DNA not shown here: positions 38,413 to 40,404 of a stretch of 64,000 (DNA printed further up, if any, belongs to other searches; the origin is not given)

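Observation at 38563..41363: Phosphonate module: PepM fused to a C-terminal LicC-like nucleotidyltransferase, translationally coupled to phosphonopyruvate decarboxylase, with no adjacent aminotransferase or dehydrogenase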

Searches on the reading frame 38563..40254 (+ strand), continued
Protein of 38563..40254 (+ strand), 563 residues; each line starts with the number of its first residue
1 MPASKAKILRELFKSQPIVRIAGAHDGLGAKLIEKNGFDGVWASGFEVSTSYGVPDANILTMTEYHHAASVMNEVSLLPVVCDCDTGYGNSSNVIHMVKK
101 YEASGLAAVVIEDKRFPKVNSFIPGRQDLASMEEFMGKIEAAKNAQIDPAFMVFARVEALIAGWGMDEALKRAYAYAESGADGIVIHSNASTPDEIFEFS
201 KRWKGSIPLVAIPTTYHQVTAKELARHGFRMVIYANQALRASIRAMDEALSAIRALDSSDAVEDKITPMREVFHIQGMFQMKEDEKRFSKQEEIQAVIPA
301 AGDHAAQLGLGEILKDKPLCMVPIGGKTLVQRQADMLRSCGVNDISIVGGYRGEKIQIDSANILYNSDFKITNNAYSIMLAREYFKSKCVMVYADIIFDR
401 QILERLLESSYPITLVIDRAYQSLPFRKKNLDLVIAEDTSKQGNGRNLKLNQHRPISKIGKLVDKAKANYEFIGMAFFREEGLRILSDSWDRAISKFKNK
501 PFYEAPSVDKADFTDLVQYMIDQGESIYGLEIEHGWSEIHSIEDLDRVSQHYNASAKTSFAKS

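Call 32: find_related_loci(query=A1, collection=genome_contigs, flank=10000)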
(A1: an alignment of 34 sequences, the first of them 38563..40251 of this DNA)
Query A1 (563 aa) in genome_contigs; peptide patterns used: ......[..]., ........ (x = any residue, [..] = any of these).
314 stretches matched a pattern; 286 encode a relative of the query (tblastn E <= 1e-3); the best 80 are kept; 80 distinct loci.
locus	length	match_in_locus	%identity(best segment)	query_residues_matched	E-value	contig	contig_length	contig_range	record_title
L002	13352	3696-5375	71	4-563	0e+0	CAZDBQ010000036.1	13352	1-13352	MAG TPA_asm: uncultured Planctomycetia bacterium isolate binchicken_co165_304 genome assembly, contig: k141_736116, whol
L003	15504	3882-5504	63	4-556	0e+0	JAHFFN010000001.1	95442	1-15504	MAG: Candidatus Omnitrophota bacterium isolate nzgw293 NODE_302_length_95443_cov_4.225950, whole genome shotgun sequence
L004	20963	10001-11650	63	1-552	0e+0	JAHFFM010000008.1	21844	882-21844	MAG: Candidatus Omnitrophota bacterium isolate nzgw292 NODE_2594_length_21845_cov_4.343123, whole genome shotgun sequenc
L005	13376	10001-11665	63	4-558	0e+0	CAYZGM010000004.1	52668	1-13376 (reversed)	MAG TPA_asm: uncultured Planctomycetia bacterium isolate binchicken_co248_287 genome assembly, contig: NODE_451_length_5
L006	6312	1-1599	62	10-552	0e+0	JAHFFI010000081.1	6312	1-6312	MAG: Candidatus Omnitrophota bacterium isolate nzgw289 NODE_23377_length_6313_cov_3.092377, whole genome shotgun sequenc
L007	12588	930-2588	58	5-557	0e+0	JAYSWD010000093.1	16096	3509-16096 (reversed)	MAG: Candidatus Omnitrophota bacterium isolate GFS_12873 GFS_12873_92, whole genome shotgun sequence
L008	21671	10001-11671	58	3-559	0e+0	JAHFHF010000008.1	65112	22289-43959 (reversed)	MAG: Candidatus Omnitrophota bacterium isolate nzgw332 NODE_204_length_65113_cov_3.456502, whole genome shotgun sequence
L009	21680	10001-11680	60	1-558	0e+0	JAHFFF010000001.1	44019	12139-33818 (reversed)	MAG: Candidatus Omnitrophota bacterium isolate nzgw286 NODE_474_length_44020_cov_3.661837, whole genome shotgun sequence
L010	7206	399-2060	59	5-559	0e+0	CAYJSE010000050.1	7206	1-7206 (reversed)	MAG TPA_asm: uncultured Planctomycetia bacterium isolate ERP125453_co1_305 genome assembly, contig: NODE_13104_length_72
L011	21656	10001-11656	58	5-556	0e+0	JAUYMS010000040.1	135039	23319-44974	MAG: Candidatus Omnitrophota bacterium isolate C24_metabat.bin.98 C24_k141_532804, whole genome shotgun sequence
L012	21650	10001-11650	58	5-556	0e+0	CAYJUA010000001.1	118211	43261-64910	MAG TPA_asm: uncultured Planctomycetia bacterium isolate ERP125453_co1_428 genome assembly, contig: NODE_64_length_11821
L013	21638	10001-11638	60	2-548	0e+0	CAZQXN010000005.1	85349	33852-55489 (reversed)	MAG TPA_asm: uncultured Planctomycetia bacterium isolate SRP167671_co1_127 genome assembly, contig: NODE_255_length_8534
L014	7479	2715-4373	59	5-556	0e+0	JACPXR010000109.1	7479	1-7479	MAG: Candidatus Omnitrophota bacterium isolate NC_groundwater_842_Pr1_B-0.1um_62_9 Montesol18_Bp1_scaffold_1524636, whol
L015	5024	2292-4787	57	4-562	0e+0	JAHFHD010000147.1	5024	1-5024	MAG: Candidatus Omnitrophota bacterium isolate nzgw330 NODE_67867_length_5025_cov_4.398654, whole genome shotgun sequenc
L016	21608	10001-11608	57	4-557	0e+0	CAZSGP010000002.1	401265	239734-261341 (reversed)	MAG TPA_asm: uncultured Planctomycetia bacterium isolate SRP278252_co1_282 genome assembly, contig: NODE_7_length_401265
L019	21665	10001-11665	57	4-559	0e+0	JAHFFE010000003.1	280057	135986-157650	MAG: Candidatus Omnitrophota bacterium isolate nzgw285 NODE_46_length_280058_cov_4.107253, whole genome shotgun sequence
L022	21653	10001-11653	57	5-554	0e+0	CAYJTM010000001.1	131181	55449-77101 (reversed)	MAG TPA_asm: uncultured Planctomycetia bacterium isolate ERP125453_co1_224 genome assembly, contig: NODE_52_length_13118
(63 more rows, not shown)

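Call 50: list_cluster_members(proteins=[P0001])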
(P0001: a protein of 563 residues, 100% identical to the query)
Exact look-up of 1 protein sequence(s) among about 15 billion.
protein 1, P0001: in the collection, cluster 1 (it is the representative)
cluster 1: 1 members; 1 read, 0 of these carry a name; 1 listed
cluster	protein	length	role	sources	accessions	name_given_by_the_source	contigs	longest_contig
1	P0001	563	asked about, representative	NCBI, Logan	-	-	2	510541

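Call 53: predict_structure(alignment_id=A1)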
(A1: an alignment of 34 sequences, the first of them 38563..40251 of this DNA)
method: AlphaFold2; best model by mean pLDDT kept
length: 563 residues; sequences in the alignment: 34
mean_pLDDT: 88.5   pTM: 0.55
mean pLDDT of the five models: 88.5, 87.9, 85.2, 83.5, 81.2
residues with pLDDT >= 90: 362; 70-90: 149; 50-70: 47; < 50: 5
segments of 3 or more residues with pLDDT < 50: none
pLDDT, mean of each block of 10 residues (from residue 1): 84 97 92 95 86 65 69 93 81 90 93 76 69 95 95 95 93 98 94 96 97 92 98 92 92 95 90 79 63 88 81 89 92 94 93 90 93 94 91 95 94 95 76 87 55 92 91 96 97 95 95 97 96 90 89 73 46
secondary structure, 60 per line:
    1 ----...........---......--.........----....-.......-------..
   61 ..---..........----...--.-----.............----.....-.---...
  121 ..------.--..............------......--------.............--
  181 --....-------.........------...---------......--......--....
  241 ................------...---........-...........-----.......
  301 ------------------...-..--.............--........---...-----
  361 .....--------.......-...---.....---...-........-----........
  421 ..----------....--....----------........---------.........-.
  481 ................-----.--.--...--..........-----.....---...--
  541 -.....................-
elements in order: H5-15 E19-24 H27-35 E40-43 H45-51 H59-62 H66-75 E80-82 H91-103 E108-112 H118-122 H132-145 E152-157 H166-178 E183-186 H194-202 E209-211 H221-226 E229-234 H237-256 H269-276 H278-288 E294-300 H329-339 E342-349 E361-365 H374-380 E388-392 E396-398 H400-407 E413-418 H419-422 E433-436 H439-442 E453-460 E470-478 H480-496 H513-522 E528-532 E536-538 H542-562

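Call 55: fold_search(model_id=the predicted structure, library=pdb)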
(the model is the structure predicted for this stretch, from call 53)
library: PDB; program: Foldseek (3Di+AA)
matches with E <= 10: 1826; with E <= 0.001: 1008
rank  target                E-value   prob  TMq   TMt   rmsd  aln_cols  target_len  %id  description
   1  5unc_A                8.6e-36  1.00  0.50  0.95   1.7       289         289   55  The crystal structure of PHOSPHOENOLPYRUVATE PHOSPHOMUTASE from Streptomyces platensis subsp. rosaceus (released 2017-02-22)
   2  5unc_B                3.3e-35  1.00  0.49  0.96   1.5       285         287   56  The crystal structure of PHOSPHOENOLPYRUVATE PHOSPHOMUTASE from Streptomyces platensis subsp. rosaceus (released 2017-02-22)
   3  5unc_C                5.3e-35  1.00  0.49  0.95   1.5       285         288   56  The crystal structure of PHOSPHOENOLPYRUVATE PHOSPHOMUTASE from Streptomyces platensis subsp. rosaceus (released 2017-02-22)
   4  2dua                  5.2e-29  1.00  0.48  0.94   1.9       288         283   43  Crystal Structure of Phosphonopyruvate Hydrolase Complex with Oxalate and Mg++ (released 2006-10-03)
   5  1s2v_C                6.2e-29  1.00  0.47  0.92   2.0       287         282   39  Crystal structure of phosphoenolpyruvate mutase complexed with Mg(II) (released 2004-05-04)
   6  1pym_B                6.2e-29  1.00  0.49  0.93   2.0       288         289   41  PHOSPHOENOLPYRUVATE MUTASE FROM MOLLUSK IN WITH BOUND MG2-OXALATE (released 1999-07-21)
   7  1s2v_A                6.6e-29  1.00  0.48  0.93   2.0       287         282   40  Crystal structure of phosphoenolpyruvate mutase complexed with Mg(II) (released 2004-05-04)
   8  1pym_A                7.4e-29  1.00  0.49  0.93   2.1       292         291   40  PHOSPHOENOLPYRUVATE MUTASE FROM MOLLUSK IN WITH BOUND MG2-OXALATE (released 1999-07-21)
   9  1s2v_D                1.5e-28  1.00  0.47  0.92   1.9       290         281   38  Crystal structure of phosphoenolpyruvate mutase complexed with Mg(II) (released 2004-05-04)
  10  1s2u_A                1.6e-28  1.00  0.48  0.92   2.3       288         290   41  Crystal structure of the D58A phosphoenolpyruvate mutase mutant protein (released 2004-05-04)
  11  1s2u_B                2.7e-28  1.00  0.48  0.92   2.3       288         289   41  Crystal structure of the D58A phosphoenolpyruvate mutase mutant protein (released 2004-05-04)
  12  2hrw                  1.8e-27  1.00  0.48  0.95   1.8       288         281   43  Crystal Structure of Phosphonopyruvate Hydrolase (released 2006-10-03)
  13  1s2v_B                2.5e-27  1.00  0.48  0.92   2.4       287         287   40  Crystal structure of phosphoenolpyruvate mutase complexed with Mg(II) (released 2004-05-04)
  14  1s2t_B                3.1e-27  1.00  0.48  0.91   2.4       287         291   41  Crystal Structure Of Apo Phosphoenolpyruvate Mutase (released 2004-05-04)
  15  1s2w                  1.2e-25  1.00  0.44  0.93   2.4       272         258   39  Crystal structure of phosphoenolpyruvate mutase in high ionic strength (released 2004-05-04)
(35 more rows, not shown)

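Call 59: find_homologous_proteins(query=L003:6635-7720:+, max_evalue=1e-20)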
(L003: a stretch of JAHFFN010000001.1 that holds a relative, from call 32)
Query L003:6635-7720:+ (362 aa): 6140 proteins with E <= 1e-20 among 8000 candidates; the best 120 are listed.
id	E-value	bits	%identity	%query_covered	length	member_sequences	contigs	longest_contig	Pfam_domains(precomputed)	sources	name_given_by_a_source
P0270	6.1e-228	774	100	98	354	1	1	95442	PF00155.28,PF00266.26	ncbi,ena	-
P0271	2.0e-150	519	66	99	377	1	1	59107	PF00266.26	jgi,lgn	jgi:2-aminoethylphosphonate-pyruvate transaminase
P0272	6.1e-148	511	65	99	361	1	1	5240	PF00266.26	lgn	-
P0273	7.7e-148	510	67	98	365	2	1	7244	PF00266.26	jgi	jgi:2-aminoethylphosphonate-pyruvate transaminase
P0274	1.2e-147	510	66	99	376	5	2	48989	PF00155.28,PF00266.26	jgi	-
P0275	1.5e-147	509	66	98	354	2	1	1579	PF00266.26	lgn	-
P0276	4.2e-147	508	64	99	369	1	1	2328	PF00266.26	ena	-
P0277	4.5e-147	508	64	99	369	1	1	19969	PF00266.26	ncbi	ncbi:MAG: 2-aminoethylphosphonate aminotransferase [Candidatus Omnitrophota bacterium]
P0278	1.9e-146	506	64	99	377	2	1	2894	PF00155.28,PF00266.26,PF01041.24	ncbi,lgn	-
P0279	2.3e-146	505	64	99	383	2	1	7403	PF00266.26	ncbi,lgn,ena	-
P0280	4.4e-146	504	64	100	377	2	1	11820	PF00266.26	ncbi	-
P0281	6.4e-146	504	64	99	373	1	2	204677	PF00266.26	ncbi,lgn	-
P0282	8.6e-146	503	64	99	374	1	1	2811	PF00266.26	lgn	-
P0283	5.3e-145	501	64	99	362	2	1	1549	PF00266.26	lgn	-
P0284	8.3e-145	500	66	98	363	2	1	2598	PF00266.26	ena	-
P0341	6.3e-130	451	58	97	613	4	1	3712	PF00483.30,PF00266.26,PF12804.14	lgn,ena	-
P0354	1.0e-126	441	59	95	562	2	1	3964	PF00483.30,PF00266.26,PF12804.14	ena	-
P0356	6.3e-126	438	59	97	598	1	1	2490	PF00266.26,PF12804.14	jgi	jgi:2-aminoethylphosphonate-pyruvate transaminase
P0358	3.5e-125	436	55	100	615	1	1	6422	PF00483.30,PF00266.26,PF12804.14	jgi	jgi:2-aminoethylphosphonate-pyruvate transaminase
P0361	2.7e-124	433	58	97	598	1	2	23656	PF00483.30,PF00266.26,PF12804.14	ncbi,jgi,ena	-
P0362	5.3e-124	432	57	99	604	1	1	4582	PF00483.30,PF00266.26,PF12804.14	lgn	-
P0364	1.7e-123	430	57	98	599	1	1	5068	PF00483.30,PF00266.26,PF12804.14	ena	-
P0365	6.8e-123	428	58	99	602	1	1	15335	PF00266.26,PF12804.14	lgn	-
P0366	1.1e-122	427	59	99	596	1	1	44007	PF00483.30,PF00266.26,PF12804.14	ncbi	-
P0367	1.3e-122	427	59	97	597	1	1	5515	PF00483.30,PF00266.26,PF12804.14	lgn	-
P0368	1.9e-122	427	57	98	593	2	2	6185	PF00483.30,PF00266.26,PF12804.14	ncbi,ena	-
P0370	3.4e-121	423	56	100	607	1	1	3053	PF00266.26,PF12804.14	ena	-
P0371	4.1e-121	422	56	97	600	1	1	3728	PF00483.30,PF01128.26,PF00266.26,PF12804.14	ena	-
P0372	1.4e-120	421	57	99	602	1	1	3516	PF00483.30,PF00266.26,PF12804.14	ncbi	-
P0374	3.3e-119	416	57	99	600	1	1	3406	PF00483.30,PF01128.26,PF00266.26,PF12804.14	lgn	-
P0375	7.7e-119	415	55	99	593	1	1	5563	PF00483.30,PF00266.26,PF12804.14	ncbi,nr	ncbi:MAG: aminotransferase class V-fold PLP-dependent enzyme, partial [Candidatus Omnitrophica bacte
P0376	1.7e-118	414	56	100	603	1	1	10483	PF00266.26,PF12804.14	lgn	-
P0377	5.1e-118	412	56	100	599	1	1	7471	PF00483.30,PF01128.26,PF00266.26,PF12804.14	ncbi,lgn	-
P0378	6.7e-117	408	56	97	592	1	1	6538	PF00483.30,PF00266.26,PF12804.14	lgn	-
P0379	4.1e-116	406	55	99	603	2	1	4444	PF00266.26,PF12804.14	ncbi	-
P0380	6.9e-115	402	55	98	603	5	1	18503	PF00483.30,PF00266.26,PF12804.14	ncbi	-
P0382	1.0e-112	395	52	100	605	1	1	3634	PF00483.30,PF01128.26,PF00266.26,PF12804.14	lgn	-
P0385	5.7e-111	389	54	97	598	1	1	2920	PF00266.26,PF12804.14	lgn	-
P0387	1.7e-110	387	55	100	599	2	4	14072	PF00483.30,PF01128.26,PF00266.26,PF12804.14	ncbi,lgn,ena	-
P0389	1.2e-109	385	53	98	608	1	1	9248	PF00483.30,PF00266.26,PF12804.14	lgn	-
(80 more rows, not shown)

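Call 60: find_homologous_proteins(query=L008:12901-14022:+, max_evalue=1e-20)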
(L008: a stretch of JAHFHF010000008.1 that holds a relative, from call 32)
Query L008:12901-14022:+ (374 aa): 4963 proteins with E <= 1e-20 among 8000 candidates; the best 120 are listed.
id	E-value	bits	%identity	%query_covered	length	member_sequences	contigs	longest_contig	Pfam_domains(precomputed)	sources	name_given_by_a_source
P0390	6.1e-243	823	100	100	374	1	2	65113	PF13685.13,PF25137.1,PF00465.26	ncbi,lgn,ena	-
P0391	3.3e-185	633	77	100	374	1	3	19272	PF13685.13,PF25137.1,PF00465.26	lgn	-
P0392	1.3e-174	598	71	100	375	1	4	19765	PF13685.13,PF25137.1,PF00465.26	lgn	-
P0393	2.5e-169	581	71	100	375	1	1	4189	PF13685.13,PF25137.1,PF00465.26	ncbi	-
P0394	3.6e-169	580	70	99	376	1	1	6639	PF13685.13,PF25137.1,PF00465.26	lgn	-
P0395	1.4e-166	572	70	99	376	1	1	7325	PF13685.13,PF25137.1,PF00465.26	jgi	-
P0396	1.8e-147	509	63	98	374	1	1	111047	PF13685.13,PF25137.1,PF00465.26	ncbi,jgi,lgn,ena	-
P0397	3.4e-146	505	64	97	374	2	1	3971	PF13685.13,PF25137.1,PF00465.26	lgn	-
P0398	2.4e-145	502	62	98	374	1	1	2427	PF13685.13,PF25137.1,PF00465.26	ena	-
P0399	4.5e-143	495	62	98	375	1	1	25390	PF13685.13,PF25137.1,PF00465.26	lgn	-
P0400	8.1e-142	491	61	98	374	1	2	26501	PF13685.13,PF25137.1,PF00465.26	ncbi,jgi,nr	ncbi:MAG TPA: iron-containing alcohol dehydrogenase [Verrucomicrobiae bacterium]|jgi:alcohol dehydro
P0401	7.4e-138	477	59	99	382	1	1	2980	PF13685.13,PF25137.1,PF00465.26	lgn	-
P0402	1.1e-136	474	60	98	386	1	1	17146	PF13685.13,PF25137.1,PF00465.26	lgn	-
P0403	1.1e-133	464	59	98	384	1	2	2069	PF13685.13,PF25137.1,PF00465.26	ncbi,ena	-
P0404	3.5e-133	462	57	99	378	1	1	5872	PF13685.13,PF25137.1,PF00465.26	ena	-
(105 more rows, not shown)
